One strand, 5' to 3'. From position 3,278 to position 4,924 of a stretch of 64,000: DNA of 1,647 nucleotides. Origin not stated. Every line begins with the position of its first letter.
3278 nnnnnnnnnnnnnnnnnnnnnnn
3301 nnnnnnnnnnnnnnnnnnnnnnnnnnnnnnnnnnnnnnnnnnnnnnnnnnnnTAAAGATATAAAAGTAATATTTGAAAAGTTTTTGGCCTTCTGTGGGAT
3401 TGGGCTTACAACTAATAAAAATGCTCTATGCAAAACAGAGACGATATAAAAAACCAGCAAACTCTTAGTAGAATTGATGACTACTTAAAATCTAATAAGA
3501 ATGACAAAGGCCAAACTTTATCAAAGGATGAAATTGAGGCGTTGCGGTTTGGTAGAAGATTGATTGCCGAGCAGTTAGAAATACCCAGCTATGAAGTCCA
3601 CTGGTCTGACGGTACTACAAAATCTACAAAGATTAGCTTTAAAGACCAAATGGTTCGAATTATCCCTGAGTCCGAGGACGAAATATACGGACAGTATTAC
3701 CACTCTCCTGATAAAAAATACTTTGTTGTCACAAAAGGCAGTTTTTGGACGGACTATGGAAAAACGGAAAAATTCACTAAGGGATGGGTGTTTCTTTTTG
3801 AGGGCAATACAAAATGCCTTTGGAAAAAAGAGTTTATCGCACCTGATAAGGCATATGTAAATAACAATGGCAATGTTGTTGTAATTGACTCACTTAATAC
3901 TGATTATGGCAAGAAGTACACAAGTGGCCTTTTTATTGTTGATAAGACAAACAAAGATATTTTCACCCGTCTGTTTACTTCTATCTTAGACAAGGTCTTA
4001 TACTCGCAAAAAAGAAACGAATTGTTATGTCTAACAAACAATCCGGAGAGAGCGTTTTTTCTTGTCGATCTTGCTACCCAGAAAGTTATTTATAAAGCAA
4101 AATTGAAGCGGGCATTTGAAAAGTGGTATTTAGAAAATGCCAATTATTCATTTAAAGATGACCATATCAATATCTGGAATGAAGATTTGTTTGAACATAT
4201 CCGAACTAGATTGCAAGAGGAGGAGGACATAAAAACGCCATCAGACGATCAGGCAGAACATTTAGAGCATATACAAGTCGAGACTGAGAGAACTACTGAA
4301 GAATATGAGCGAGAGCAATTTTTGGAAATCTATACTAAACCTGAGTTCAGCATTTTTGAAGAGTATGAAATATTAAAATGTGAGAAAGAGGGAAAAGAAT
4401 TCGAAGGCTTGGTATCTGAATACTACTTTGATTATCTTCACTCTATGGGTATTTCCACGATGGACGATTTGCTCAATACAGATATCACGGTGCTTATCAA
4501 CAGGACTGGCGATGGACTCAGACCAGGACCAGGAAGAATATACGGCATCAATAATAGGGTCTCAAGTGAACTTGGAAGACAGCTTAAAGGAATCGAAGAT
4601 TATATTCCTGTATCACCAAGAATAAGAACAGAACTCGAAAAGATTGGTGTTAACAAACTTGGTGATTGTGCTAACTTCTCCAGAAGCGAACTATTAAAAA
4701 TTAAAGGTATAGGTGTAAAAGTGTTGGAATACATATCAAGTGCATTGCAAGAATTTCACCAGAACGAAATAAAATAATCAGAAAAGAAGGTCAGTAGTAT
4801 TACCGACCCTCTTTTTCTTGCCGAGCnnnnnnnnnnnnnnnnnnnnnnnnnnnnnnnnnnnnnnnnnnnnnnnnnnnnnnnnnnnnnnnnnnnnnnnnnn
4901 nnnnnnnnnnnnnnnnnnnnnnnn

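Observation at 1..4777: Helicase-nuclease fusion, DUF2130 nuclease-like protein and an HhH protein form a defence-like accessory module at the window edge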

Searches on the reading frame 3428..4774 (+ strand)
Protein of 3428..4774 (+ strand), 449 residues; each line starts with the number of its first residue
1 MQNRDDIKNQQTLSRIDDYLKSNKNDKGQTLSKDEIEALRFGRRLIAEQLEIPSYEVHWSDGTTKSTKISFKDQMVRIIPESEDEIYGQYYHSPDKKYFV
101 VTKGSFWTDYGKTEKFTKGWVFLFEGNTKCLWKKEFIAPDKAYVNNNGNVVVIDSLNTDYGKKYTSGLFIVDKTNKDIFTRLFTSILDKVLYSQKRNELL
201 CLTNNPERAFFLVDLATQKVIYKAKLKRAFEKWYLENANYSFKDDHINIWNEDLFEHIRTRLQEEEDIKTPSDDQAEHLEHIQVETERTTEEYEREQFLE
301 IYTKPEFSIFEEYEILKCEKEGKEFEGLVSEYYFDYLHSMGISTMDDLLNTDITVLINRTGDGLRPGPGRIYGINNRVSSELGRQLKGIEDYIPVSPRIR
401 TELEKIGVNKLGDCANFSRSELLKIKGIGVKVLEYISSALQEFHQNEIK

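Call 5: search_protein_families(library=pfam, proteins=[window:3428-4774:+], max_evalue=0.01)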
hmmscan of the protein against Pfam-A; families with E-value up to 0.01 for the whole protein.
window:3428-4774:+ (449 aa): 2 families
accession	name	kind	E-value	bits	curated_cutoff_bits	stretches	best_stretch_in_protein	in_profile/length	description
PF03118.21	RNA_pol_A_CTD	-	8.3e-06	25.9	23.8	1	396-442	21-67/67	Bacterial RNA polymerase, alpha chain C terminal domain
PF14520.12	HHH_5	-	0.0054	17.6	27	0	397-441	12-56/57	Helix-hairpin-helix domain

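Call 6: search_protein_families(library=padloc, proteins=[window:3428-4774:+], max_evalue=0.01)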
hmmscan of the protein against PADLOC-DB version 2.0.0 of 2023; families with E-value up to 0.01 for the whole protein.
window:3428-4774:+ (449 aa): 0 families

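Call 7: search_protein_families(library=ncbifam, proteins=[window:3428-4774:+], max_evalue=0.01)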
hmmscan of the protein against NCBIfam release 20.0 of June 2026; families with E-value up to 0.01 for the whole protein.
window:3428-4774:+ (449 aa): 4 families
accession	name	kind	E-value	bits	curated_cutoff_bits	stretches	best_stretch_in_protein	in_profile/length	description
NF003519.0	PRK05182.2-5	equivalog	0.0011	18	277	1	395-444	262-311/320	DNA-directed RNA polymerase subunit alpha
NF011498.0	PRK14906.1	equivalog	0.0016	15.8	1437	1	372-442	1299-1367/1459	DNA-directed RNA polymerase subunit beta'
TIGR02027.1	rpoA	equivalog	0.0027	16.9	227.8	1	393-443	241-291/298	DNA-directed RNA polymerase subunit alpha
NF005841.0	PRK07758.1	equivalog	0.0044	17.3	115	0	396-442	43-89/95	hypothetical protein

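Call 10: find_encoding_contigs(protein=window:3428-4774:+, flank=10000, max_places=10)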
Protein window:3428-4774:+ (449 aa): no gene with exactly this product is on record in the collection.

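Call 35: search_protein_families(library=phrogs, proteins=[window:3428-4774:+], max_evalue=0.001)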
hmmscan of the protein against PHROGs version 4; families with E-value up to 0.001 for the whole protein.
window:3428-4774:+ (449 aa): 0 families

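Call 38: find_homologous_proteins(query=window:3428-4774:+, max_evalue=0.001)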
Query window:3428-4774:+ (449 aa): 4 proteins with E <= 0.001 among 5782 candidates.
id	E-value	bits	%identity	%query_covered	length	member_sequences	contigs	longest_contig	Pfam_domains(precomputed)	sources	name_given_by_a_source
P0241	0.0e+0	1018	100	100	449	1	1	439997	PF03118.22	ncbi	-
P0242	4.1e-179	614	60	100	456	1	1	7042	-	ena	-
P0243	1.3e-130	454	46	100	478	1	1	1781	-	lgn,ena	-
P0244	3.2e-48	183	58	33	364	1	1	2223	-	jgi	-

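Call 39: find_encoding_contigs(protein=P0242, flank=8000, max_places=3)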
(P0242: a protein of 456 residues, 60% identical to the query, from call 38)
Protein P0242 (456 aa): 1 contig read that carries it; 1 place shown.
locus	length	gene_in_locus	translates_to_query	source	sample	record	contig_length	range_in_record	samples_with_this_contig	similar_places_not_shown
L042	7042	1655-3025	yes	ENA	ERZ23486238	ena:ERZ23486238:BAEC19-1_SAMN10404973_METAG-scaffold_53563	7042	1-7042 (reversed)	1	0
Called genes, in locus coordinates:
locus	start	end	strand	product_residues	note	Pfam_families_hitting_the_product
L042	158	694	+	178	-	-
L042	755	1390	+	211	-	PF02585:PIG-L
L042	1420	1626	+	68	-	-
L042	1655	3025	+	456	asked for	-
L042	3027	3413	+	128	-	-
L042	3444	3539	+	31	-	-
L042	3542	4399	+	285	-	PF18928:DUF5677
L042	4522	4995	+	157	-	-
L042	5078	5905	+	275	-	PF18928:DUF5677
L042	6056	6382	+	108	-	-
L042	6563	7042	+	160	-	?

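Call 40: find_encoding_contigs(protein=P0244, flank=8000, max_places=3)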
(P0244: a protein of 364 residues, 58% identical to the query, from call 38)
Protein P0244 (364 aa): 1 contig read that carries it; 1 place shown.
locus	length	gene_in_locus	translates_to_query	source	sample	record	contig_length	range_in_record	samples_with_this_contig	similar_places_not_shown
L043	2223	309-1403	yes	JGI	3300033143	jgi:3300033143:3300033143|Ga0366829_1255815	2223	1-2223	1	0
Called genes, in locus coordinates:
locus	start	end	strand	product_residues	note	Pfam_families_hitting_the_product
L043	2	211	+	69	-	?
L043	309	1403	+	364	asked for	-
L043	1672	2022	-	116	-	PF01588:tRNA_bind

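Call 44: search_solved_structures(query=window:3428-4774:+, max_evalue=1)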
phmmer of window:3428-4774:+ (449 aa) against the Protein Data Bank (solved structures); distinct sequences matched with E-value up to 1: 7.
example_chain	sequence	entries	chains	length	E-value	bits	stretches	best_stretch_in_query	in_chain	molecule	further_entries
1z3e_B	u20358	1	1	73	0.031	16.1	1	393-443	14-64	DNA-directed RNA polymerase alpha chain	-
3ihq_B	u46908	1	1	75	0.034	16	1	393-443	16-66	DNA-directed RNA polymerase subunit alpha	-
3gfk_B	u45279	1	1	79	0.034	16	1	392-443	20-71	DNA-directed RNA polymerase subunit alpha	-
8dkc_A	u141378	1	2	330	0.13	14.1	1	392-439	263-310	DNA-directed RNA polymerase subunit alpha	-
7l7b_A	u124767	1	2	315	0.21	13.4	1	392-443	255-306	DNA-directed RNA polymerase subunit alpha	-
6wvj_A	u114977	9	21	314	0.39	12.5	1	393-443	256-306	DNA-directed RNA polymerase subunit alpha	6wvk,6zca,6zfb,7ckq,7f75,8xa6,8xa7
8gzg_A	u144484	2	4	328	0.6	11.9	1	393-442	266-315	DNA-directed RNA polymerase subunit alpha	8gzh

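Call 74: search_protein_representatives(protein=window:3428-4774:+)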
Query: 449 residues. Proteins with E-value up to 0.001 (for the whole library): 33; up to 1e-10: 9; up to 1e-30: 8. The best 33 are listed.
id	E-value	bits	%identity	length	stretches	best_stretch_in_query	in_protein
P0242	1.3e-179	613.9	60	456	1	1-449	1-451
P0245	1.1e-90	320.9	42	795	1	2-447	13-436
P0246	5.6e-72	259.2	37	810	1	50-448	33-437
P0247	5.6e-55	203.2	57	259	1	284-449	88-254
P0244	1.0e-48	182.6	57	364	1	296-448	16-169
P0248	2.2e-43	165.0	77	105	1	1-101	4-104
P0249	5.3e-43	163.7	53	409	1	289-446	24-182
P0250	2.4e-37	145.1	33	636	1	91-447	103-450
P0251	9.7e-11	57.4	29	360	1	67-271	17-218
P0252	2.5e-10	56.0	32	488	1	72-234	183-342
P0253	2.6e-10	56.0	32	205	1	63-236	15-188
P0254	5.3e-09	51.7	28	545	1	69-301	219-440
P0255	2.8e-08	49.3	29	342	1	71-229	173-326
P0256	6.9e-08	48.0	29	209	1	79-239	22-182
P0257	7.1e-08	47.9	34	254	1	84-240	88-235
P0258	1.1e-07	47.4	26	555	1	70-245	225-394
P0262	1.4e-06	43.7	27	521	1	74-269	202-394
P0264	6.0e-06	41.6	31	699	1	68-230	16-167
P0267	5.4e-05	38.5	25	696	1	80-220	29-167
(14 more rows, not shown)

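Call 75: search_protein_families(library=pfam, proteins=[P0245, P0246, P0250, P0252, P0254, P0258, P0262, P0264, P0267, P0251], max_evalue=0.001)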
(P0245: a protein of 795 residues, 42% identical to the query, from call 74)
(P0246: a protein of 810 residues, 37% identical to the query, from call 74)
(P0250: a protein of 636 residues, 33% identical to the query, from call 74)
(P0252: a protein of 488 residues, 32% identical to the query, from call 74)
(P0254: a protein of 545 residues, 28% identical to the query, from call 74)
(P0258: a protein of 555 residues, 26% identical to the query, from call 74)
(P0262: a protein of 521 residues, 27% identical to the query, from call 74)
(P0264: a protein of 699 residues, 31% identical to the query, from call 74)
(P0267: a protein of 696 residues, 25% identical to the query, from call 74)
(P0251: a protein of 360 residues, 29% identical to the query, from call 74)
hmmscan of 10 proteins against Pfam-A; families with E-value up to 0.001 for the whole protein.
P0245 (795 aa): 0 families

P0246 (810 aa): 0 families

P0250 (636 aa): 2 families
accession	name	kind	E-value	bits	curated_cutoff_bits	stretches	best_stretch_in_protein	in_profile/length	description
PF00226.36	DnaJ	-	4.5e-17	62.3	27.8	1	5-55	1-55/63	DnaJ domain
PF03118.21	RNA_pol_A_CTD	-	0.00082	19.5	23.8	0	399-444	21-66/67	Bacterial RNA polymerase, alpha chain C terminal domain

P0252 (488 aa): 6 families
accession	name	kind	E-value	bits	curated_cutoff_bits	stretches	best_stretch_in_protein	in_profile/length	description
PF00515.34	TPR_1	-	3.8e-11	42.7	27.8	1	413-438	4-29/34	Tetratricopeptide repeat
PF07719.23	TPR_2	-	1.3e-09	37.9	27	1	413-438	4-29/34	Tetratricopeptide repeat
PF13181.12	TPR_8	-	8.7e-09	35.3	25.7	1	416-438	7-29/34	Tetratricopeptide repeat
PF13424.12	TPR_12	-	4.4e-06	27.2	30.1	1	389-439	15-74/77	Tetratricopeptide repeat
PF13176.12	TPR_7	-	0.00013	22.3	27.9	1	413-441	2-30/36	Tetratricopeptide repeat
PF25068.1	ARM_TT21_4th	-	0.00079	20.2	30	0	392-448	14-68/153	Tetratricopeptide repeat protein 21 forth ARM domain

P0254 (545 aa): 2 families
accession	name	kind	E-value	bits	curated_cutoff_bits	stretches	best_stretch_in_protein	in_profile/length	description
PF00515.34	TPR_1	-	1.1e-06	28.7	27.8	1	479-508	5-34/34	Tetratricopeptide repeat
PF07719.23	TPR_2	-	0.00026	21.3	27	0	476-507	2-33/34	Tetratricopeptide repeat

P0258 (555 aa): 1 family
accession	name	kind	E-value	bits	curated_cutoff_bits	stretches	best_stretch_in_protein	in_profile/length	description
PF13570.13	Beta-prop_ACSF4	-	6.1e-05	23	133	1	270-386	151-261/329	Beta-alanine-activating enzyme, beta-propeller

P0262 (521 aa): 8 families
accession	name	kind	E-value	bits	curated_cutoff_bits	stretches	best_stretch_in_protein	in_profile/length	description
PF00515.34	TPR_1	-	2.9e-08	33.6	27.8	1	454-487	1-34/34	Tetratricopeptide repeat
PF07719.23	TPR_2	-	4.7e-08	33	27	1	455-486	2-33/34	Tetratricopeptide repeat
PF13428.12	TPR_14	-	1.4e-07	31.9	23.5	0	456-487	3-34/44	Tetratricopeptide repeat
PF13424.12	TPR_12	-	4.9e-07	30.3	30.1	1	424-485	9-76/77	Tetratricopeptide repeat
PF13181.12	TPR_8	-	5.2e-07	29.8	25.7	1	459-486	6-33/34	Tetratricopeptide repeat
PF13176.12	TPR_7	-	1.1e-06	28.7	27.9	0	457-483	2-30/36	Tetratricopeptide repeat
PF13432.12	TPR_16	-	0.00038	21.3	32.7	1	425-486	4-63/65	Tetratricopeptide repeat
PF13174.12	TPR_6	-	0.00049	21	26.3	0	460-486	6-32/33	Tetratricopeptide repeat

P0264 (699 aa): 6 families
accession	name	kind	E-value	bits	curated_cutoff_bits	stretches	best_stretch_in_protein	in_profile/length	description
PF07719.23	TPR_2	-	1.7e-07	31.3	27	0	208-236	5-33/34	Tetratricopeptide repeat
PF00515.34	TPR_1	-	8.8e-07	28.9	27.8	0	208-235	5-32/34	Tetratricopeptide repeat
PF13570.13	Beta-prop_ACSF4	-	1.1e-06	28.7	133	0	64-167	153-257/329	Beta-alanine-activating enzyme, beta-propeller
PF00226.36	DnaJ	-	1.2e-06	29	27.8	1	504-543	15-55/63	DnaJ domain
PF13432.12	TPR_16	-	3.9e-05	24.4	32.7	1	210-270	3-63/65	Tetratricopeptide repeat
PF14559.12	TPR_19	-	0.00014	22.5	25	1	214-274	1-61/68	Tetratricopeptide repeat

P0267 (696 aa): 12 families
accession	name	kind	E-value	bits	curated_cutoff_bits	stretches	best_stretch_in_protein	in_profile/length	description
PF13646.12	HEAT_2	-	6.2e-22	78.1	27.7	2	423-510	10-85/88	HEAT repeats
PF13513.12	HEAT_EZ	-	2.4e-15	57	27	1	429-477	3-55/55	HEAT-like repeat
PF01602.26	Adaptin_N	-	2.9e-13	49.7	37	1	423-593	89-242/524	Adaptin N terminal region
PF02985.28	HEAT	-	8.4e-13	47.7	23.5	0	346-373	2-28/31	HEAT repeat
PF03130.22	HEAT_PBS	-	1.7e-10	40.7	20.9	0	361-391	1-25/27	PBS lyase HEAT-like repeat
PF12717.13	Cnd1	-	3.7e-09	37.3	26.4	1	429-581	2-148/162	non-SMC mitotic condensation complex subunit 1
PF24987.1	HEAT_EF3_N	-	2.6e-06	27.9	32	0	423-491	75-145/169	EF3 N-terminal HEAT repeat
PF20168.4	PDS5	-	1.4e-05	23.6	27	0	426-555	255-390/1053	Sister chromatid cohesion protein PDS5 protein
PF24714.1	TOR1L1_N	-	1.8e-05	24.7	43.3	0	434-485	195-246/281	TORTIFOLIA1 N-terminal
PF00514.29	Arm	-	4.3e-05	23.8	20.6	0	444-478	5-40/41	Armadillo/beta-catenin-like repeat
PF22928.2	INTS1_R4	-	0.00023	21.5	27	0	424-475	44-95/102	Integrator complex subunit 1, R4 domain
PF02892.21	zf-BED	-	0.00029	21.2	20.6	1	624-649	15-44/44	BED zinc finger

P0251 (360 aa): 8 families
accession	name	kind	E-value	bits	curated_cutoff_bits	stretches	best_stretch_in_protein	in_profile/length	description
PF00515.34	TPR_1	-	4.8e-10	39.3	27.8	1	277-309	2-34/34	Tetratricopeptide repeat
PF07719.23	TPR_2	-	7.5e-10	38.6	27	1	277-309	2-34/34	Tetratricopeptide repeat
PF13181.12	TPR_8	-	4.3e-09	36.3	25.7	1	282-308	7-33/34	Tetratricopeptide repeat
PF13176.12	TPR_7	-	1.1e-06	28.7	27.9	0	247-275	6-34/36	Tetratricopeptide repeat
PF13570.13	Beta-prop_ACSF4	-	2e-06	27.9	133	1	63-176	149-255/329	Beta-alanine-activating enzyme, beta-propeller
PF13424.12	TPR_12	-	4.1e-06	27.3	30.1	1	246-307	9-76/77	Tetratricopeptide repeat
PF13428.12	TPR_14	-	5.9e-06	26.9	23.5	0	245-271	6-32/44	Tetratricopeptide repeat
PF13174.12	TPR_6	-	9e-06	26.5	26.3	1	282-308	6-32/33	Tetratricopeptide repeat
